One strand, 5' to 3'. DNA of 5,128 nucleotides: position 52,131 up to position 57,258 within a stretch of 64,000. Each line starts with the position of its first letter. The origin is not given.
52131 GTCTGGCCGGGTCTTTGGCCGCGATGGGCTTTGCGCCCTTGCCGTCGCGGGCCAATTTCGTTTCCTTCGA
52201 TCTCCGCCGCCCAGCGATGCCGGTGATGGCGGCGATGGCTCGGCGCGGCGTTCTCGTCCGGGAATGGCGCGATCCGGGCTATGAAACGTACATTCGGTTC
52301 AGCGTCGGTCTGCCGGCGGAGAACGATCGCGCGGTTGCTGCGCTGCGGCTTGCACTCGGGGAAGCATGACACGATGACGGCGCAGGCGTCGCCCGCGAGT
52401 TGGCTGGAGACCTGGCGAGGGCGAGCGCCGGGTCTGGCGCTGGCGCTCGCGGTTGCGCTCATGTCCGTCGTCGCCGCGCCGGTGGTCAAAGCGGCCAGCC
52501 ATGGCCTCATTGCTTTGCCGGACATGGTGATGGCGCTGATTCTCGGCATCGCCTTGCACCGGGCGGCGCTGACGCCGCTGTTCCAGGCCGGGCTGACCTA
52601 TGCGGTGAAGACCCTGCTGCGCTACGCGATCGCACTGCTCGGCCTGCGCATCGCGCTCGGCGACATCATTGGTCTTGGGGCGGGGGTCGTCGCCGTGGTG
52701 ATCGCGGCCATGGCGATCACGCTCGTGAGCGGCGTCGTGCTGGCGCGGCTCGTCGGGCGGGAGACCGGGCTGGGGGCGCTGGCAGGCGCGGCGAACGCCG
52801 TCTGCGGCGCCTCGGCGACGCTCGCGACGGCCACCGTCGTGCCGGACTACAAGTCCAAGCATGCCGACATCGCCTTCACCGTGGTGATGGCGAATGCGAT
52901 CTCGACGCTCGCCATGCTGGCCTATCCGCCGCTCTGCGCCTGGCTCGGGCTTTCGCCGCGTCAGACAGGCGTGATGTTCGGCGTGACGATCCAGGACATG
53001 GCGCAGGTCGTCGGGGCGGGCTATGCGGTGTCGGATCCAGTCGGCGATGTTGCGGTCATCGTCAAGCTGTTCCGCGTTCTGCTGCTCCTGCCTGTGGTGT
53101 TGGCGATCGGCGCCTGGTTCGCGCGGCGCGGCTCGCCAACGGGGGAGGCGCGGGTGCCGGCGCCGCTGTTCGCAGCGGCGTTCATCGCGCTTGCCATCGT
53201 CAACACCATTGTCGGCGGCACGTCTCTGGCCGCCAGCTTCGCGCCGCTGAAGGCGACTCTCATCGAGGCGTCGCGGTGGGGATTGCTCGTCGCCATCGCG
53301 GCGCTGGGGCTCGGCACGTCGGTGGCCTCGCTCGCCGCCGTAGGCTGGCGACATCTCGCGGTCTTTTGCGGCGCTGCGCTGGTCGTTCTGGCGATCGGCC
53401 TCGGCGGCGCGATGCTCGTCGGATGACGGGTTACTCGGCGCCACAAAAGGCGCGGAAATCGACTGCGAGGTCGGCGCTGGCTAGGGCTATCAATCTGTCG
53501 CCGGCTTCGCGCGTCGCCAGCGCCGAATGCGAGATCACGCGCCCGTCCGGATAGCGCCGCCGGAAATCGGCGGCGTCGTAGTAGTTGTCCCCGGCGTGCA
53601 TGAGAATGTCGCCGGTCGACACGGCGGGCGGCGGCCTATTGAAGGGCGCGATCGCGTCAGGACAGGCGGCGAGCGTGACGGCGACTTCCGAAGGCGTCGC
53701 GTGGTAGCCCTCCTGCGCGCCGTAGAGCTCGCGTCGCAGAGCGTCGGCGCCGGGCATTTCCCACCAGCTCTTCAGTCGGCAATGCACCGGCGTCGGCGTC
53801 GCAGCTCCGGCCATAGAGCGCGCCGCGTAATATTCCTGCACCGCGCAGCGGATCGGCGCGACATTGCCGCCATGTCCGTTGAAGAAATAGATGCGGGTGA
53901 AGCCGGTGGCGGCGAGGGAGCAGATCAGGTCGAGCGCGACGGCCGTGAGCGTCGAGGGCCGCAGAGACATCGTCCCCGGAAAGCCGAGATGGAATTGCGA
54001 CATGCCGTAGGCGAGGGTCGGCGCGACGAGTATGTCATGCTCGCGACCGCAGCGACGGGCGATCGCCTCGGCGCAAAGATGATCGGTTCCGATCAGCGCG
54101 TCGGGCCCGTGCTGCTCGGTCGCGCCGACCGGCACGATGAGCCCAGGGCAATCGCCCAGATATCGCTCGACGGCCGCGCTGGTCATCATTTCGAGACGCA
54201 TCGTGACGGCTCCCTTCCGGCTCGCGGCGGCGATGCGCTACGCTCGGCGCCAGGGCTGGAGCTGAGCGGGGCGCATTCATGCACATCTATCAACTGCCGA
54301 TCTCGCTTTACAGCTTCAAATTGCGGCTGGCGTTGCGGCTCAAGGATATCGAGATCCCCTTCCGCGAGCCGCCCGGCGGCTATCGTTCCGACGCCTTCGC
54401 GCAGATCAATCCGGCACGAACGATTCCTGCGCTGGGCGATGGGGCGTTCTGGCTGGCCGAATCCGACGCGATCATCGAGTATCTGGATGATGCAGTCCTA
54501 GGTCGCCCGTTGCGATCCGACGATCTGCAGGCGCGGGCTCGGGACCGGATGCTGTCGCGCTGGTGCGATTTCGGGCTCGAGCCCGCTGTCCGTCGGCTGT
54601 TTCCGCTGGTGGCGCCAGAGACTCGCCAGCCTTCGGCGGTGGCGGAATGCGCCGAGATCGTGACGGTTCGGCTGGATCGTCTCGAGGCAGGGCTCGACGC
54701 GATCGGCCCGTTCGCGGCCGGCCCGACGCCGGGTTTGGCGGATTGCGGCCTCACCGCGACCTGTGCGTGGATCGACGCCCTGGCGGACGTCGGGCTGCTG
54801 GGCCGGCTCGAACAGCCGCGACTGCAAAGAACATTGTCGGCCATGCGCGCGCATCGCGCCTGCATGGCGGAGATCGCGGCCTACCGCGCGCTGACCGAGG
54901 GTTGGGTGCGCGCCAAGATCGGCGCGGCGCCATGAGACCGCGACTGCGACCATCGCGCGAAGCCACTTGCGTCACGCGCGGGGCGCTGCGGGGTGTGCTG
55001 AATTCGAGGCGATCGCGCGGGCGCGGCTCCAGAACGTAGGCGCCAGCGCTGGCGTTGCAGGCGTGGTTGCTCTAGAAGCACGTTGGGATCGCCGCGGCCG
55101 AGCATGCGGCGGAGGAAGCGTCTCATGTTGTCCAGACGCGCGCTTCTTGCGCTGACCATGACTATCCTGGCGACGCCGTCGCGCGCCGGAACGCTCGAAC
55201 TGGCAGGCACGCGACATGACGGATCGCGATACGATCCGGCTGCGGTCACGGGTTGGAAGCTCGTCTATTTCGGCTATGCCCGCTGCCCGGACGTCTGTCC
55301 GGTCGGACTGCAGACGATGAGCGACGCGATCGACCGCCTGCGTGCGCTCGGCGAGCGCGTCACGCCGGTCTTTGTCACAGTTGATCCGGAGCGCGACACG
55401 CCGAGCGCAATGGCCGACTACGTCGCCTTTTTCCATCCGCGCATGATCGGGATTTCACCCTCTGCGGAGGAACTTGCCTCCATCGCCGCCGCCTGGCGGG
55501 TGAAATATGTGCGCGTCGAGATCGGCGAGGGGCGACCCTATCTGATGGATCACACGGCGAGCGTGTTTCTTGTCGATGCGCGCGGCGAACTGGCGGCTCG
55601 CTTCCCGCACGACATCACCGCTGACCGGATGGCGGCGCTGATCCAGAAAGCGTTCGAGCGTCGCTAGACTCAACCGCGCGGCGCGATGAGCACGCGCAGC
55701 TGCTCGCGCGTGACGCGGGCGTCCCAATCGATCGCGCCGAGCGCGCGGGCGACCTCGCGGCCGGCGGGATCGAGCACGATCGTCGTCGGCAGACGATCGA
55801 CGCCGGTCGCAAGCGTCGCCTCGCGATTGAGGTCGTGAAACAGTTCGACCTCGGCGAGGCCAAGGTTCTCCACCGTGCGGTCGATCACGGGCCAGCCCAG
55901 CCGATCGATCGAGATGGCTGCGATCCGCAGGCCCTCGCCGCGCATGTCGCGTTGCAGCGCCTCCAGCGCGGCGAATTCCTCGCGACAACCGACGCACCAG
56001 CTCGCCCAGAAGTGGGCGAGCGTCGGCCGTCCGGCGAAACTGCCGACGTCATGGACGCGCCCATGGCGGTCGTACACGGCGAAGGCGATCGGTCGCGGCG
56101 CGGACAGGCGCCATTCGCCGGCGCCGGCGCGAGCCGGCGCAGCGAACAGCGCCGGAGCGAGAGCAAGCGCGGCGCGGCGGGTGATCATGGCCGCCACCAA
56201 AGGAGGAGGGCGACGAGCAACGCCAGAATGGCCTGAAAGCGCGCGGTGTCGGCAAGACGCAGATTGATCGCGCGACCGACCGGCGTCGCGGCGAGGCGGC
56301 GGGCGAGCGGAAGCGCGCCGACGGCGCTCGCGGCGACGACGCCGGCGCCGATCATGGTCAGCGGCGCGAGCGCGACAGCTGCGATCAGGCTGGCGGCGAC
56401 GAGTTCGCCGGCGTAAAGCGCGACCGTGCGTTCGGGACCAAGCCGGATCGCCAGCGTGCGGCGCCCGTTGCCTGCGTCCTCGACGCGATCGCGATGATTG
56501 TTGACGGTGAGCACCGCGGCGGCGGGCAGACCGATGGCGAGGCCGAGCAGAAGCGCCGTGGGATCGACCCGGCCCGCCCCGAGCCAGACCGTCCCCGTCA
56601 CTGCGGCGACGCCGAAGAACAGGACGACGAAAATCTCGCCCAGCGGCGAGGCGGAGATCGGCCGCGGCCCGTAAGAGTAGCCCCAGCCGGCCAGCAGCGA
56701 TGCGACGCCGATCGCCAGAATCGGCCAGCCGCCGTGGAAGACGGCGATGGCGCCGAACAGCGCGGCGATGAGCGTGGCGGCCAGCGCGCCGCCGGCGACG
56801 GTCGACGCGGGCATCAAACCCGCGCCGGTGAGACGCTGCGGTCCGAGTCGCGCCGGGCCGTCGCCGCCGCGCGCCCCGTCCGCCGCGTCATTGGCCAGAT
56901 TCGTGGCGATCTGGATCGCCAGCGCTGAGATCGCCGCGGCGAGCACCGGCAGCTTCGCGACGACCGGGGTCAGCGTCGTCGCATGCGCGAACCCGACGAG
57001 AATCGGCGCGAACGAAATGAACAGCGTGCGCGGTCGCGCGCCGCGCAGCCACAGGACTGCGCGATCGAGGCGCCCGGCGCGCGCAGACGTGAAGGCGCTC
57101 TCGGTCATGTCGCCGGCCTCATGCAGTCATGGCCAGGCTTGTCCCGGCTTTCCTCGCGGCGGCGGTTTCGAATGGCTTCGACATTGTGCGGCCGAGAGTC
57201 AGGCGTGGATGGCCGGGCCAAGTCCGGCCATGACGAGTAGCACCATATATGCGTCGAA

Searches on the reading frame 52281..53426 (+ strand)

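Call 79: search_protein_families(library=pfam, proteins=[window:52281-53426:+], max_evalue=0.00001)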
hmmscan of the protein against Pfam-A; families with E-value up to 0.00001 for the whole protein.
window:52281-53426:+ (381 aa): 1 family
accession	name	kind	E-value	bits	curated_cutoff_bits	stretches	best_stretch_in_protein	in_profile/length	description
PF03601.19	Cons_hypoth698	-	3.6e-57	194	24.5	1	50-360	1-302/304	Conserved hypothetical protein 698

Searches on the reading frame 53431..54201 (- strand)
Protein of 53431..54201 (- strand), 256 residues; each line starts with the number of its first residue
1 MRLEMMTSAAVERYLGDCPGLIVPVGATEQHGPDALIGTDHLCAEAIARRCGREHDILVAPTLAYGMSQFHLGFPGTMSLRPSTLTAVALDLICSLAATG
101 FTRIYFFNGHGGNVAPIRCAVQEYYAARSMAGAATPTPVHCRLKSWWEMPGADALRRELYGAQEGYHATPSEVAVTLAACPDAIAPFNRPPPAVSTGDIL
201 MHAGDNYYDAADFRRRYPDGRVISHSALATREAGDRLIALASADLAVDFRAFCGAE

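Call 79: search_protein_families(library=pfam, proteins=[window:53431-54201:-], max_evalue=0.00001)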
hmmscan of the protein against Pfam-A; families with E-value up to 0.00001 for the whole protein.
window:53431-54201:- (256 aa): 1 family
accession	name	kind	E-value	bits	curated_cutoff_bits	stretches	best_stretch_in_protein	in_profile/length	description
PF02633.19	Creatininase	-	7e-59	199.6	31.3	1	5-246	2-235/238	Creatinine amidohydrolase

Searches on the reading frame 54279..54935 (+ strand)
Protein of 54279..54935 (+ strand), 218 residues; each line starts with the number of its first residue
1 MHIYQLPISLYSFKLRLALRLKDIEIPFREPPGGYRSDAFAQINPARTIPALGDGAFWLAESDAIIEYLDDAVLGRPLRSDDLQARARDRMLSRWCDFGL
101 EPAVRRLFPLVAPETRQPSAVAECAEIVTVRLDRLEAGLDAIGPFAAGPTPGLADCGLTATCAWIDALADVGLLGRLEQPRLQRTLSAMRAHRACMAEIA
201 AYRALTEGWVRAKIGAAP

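Call 79: search_protein_families(library=pfam, proteins=[window:54279-54935:+], max_evalue=0.00001)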
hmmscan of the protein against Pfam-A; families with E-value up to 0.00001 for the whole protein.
window:54279-54935:+ (218 aa): 3 families
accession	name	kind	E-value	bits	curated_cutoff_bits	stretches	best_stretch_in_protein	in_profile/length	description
PF13417.12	GST_N_3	-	5.3e-14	52.7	22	1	4-73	2-71/75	Glutathione S-transferase, N-terminal domain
PF13409.12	GST_N_2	-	2.9e-12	47.5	25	1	9-71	2-69/70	Glutathione S-transferase, N-terminal domain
PF02798.26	GST_N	-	2.3e-07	31.4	20.9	1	1-70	3-75/76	Glutathione S-transferase, N-terminal domain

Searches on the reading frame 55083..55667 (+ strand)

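Call 3: search_protein_families(library=pfam, proteins=[window:55083-55667:+], max_evalue=0.01)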
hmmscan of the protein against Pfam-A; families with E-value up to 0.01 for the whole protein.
window:55083-55667:+ (194 aa): 1 family
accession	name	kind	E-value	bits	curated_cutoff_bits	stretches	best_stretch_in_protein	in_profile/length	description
PF02630.20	SCO1-SenC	-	9.1e-38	129.7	22.8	1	43-169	7-133/134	SCO1/SenC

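Call 4: search_protein_families(library=ncbifam, proteins=[window:55083-55667:+], max_evalue=0.01)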
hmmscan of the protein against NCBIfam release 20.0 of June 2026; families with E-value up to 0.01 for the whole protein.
window:55083-55667:+ (194 aa): 0 families

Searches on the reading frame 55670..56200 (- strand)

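Call 3: search_protein_families(library=pfam, proteins=[window:55670-56200:-], max_evalue=0.01)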
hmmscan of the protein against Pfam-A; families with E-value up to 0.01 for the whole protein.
window:55670-56200:- (176 aa): 5 families
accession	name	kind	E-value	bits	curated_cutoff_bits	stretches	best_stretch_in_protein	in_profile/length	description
PF00578.27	AhpC-TSA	-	9.8e-11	42.1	26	1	40-147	8-119/124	AhpC/TSA family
PF08534.16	Redoxin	-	1.2e-09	38.6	26.6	1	44-159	13-138/148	Redoxin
PF13905.12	Thioredoxin_8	-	2.7e-06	28.1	27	1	58-148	2-93/94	Thioredoxin-like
PF00085.26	Thioredoxin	-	0.00099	19.5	23.5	1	58-99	19-59/103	Thioredoxin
PF13098.12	Thioredoxin_2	-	0.0062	17.3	27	0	57-158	5-96/104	Thioredoxin-like domain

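Call 4: search_protein_families(library=ncbifam, proteins=[window:55670-56200:-], max_evalue=0.01)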
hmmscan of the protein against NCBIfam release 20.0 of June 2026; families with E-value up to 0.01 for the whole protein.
window:55670-56200:- (176 aa): 8 families
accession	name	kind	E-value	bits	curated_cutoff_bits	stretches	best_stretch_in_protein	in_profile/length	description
NF047696.1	ThlDiSintTplARhiz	equivalog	9.3e-20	71.3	230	1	40-161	80-205/219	thiol:disulfide interchange protein TlpA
NF002854.0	PRK03147.1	subfamily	2.4e-12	47.1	170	1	39-156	44-159/176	thiol-disulfide oxidoreductase ResA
NF041054.1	WAxxUGC_long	equivalog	2.3e-08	33.7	300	1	24-150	72-195/354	ResA-like WAxxUGC motif-containing protein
TIGR00385.1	dsbE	subfamily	5.7e-08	32.5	123.15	1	56-158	62-159/173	DsbE family thiol:disulfide interchange protein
TIGR01068.1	thioredoxin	equivalog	2.9e-06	27.4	96.8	1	58-99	15-55/101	thioredoxin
NF011941.0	PRK15412.1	equivalog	2.4e-05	24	359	1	56-171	67-175/185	thiol:disulfide interchange protein DsbE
NF041202.1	StoA_CxxC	exception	4e-05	23.5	210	1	56-85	51-80/163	endospore biogenesis thiol-disulfide oxidoreductase StoA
NF010625.0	PRK14018.1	equivalog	0.0013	17.3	522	1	57-96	56-95/521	bifunctional peptide-methionine (S)-S-oxide reductase MsrA/peptide-methionine (R)-S-oxide reductase MsrB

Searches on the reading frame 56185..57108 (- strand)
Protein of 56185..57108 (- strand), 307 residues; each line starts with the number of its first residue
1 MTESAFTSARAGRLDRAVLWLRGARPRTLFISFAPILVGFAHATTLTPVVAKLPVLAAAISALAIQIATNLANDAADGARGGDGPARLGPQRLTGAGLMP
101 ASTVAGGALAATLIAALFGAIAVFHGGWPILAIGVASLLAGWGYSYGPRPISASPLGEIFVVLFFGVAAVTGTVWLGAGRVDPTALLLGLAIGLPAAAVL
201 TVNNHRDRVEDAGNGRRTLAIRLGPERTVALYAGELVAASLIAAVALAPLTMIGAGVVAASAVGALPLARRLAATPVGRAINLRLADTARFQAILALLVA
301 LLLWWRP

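Call 3: search_protein_families(library=pfam, proteins=[window:56185-57108:-], max_evalue=0.01)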
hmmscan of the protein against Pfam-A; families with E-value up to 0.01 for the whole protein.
window:56185-57108:- (307 aa): 1 family
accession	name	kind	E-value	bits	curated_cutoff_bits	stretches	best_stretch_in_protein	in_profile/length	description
PF01040.23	UbiA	-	3.9e-22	79.2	34.2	1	33-271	2-228/250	UbiA prenyltransferase family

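Call 4: search_protein_families(library=ncbifam, proteins=[window:56185-57108:-], max_evalue=0.01)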
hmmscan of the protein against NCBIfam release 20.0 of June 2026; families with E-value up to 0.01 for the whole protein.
window:56185-57108:- (307 aa): 11 families
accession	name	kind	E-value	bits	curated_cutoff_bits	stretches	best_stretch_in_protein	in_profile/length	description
NF004751.0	PRK06080.1-3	equivalog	7.9e-65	219.3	264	1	18-303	11-293/296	1,4-dihydroxy-2-naphthoate polyprenyltransferase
TIGR00751.1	menA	equivalog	2.4e-39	135.5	102.15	1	25-300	1-282/284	1,4-dihydroxy-2-naphthoate octaprenyltransferase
NF004750.0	PRK06080.1-2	equivalog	1.2e-37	129.9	346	1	18-249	7-242/301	1,4-dihydroxy-2-naphthoate polyprenyltransferase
NF004749.0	PRK06080.1-1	equivalog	4.9e-36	124.4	277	1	17-299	19-301/311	1,4-dihydroxy-2-naphthoate polyprenyltransferase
NF004754.0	PRK06080.1-6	equivalog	5.8e-31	108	522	1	14-243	6-239/308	1,4-dihydroxy-2-naphthoate polyprenyltransferase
NF009926.0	PRK13387.1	equivalog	6e-25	88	316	1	22-247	8-253/317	1,4-dihydroxy-2-naphthoate polyprenyltransferase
NF004753.0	PRK06080.1-5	equivalog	3.9e-23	82.1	555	1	24-242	18-240/312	1,4-dihydroxy-2-naphthoate polyprenyltransferase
NF004752.0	PRK06080.1-4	subfamily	1.5e-17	64.2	289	1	32-251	18-243/300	1,4-dihydroxy-2-naphthoate polyprenyltransferase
TIGR02235.1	menA_cyano-plnt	equivalog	6.1e-14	52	225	1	19-247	1-225/285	2-carboxy-1,4-naphthoquinone phytyltransferase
NF004617.0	PRK05951.1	equivalog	1.1e-13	51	239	1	24-253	21-250/306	prenyltransferase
NF005742.0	PRK07566.1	equivalog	9.7e-05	21.6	313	1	90-299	99-305/315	chlorophyll synthase ChlG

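Call 94: search_solved_structures(query=window:56185-57108:-, max_evalue=0.01)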
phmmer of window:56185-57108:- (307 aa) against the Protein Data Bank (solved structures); distinct sequences matched with E-value up to 0.01: 1.
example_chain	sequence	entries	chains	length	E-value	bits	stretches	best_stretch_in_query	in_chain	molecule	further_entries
8djk_B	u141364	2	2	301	2.1e-08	37.4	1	20-295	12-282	UbiA prenyltransferase domain-containing protein 1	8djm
